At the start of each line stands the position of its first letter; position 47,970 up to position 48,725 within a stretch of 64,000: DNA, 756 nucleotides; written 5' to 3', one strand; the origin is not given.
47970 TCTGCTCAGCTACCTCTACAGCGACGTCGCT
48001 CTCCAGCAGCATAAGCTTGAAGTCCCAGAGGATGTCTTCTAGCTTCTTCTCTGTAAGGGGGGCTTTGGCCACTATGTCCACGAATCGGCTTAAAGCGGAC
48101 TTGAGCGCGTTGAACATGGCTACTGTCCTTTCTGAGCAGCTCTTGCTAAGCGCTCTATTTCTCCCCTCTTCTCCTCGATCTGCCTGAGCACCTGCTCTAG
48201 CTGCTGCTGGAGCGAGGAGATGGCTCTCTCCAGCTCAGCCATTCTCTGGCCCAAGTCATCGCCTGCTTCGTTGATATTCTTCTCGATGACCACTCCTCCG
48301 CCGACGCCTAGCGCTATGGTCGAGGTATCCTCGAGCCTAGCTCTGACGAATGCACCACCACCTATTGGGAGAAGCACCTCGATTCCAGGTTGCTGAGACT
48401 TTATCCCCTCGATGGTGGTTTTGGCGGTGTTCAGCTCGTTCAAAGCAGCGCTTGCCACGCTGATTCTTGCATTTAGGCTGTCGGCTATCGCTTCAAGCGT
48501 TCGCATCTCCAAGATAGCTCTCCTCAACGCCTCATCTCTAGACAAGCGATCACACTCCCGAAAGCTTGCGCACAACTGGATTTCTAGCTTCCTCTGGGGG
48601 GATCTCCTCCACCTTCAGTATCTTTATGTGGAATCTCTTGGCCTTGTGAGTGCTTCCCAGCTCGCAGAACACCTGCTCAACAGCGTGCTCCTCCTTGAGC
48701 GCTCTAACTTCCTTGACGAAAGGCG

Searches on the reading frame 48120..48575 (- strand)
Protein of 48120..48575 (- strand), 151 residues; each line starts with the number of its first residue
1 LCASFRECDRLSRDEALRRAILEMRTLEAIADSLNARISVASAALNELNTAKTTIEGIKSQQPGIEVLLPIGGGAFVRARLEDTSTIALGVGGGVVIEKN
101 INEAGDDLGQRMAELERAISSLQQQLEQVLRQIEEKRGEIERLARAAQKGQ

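Call 37: search_protein_families(library=pfam, proteins=[window:48120-48575:-], max_evalue=0.001)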
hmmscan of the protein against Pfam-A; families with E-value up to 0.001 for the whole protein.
window:48120-48575:- (151 aa): 3 families
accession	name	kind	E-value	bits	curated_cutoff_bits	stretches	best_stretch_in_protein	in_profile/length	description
PF02996.22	Prefoldin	-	4.9e-21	75.3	23.2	1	31-144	5-118/120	Prefoldin subunit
PF01920.25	Prefoldin_2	-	4.5e-07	30.2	27.6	1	81-143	41-102/106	Prefoldin subunit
PF03148.19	Tektin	-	1.2e-06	28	34.3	0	106-148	247-289/383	Tektin family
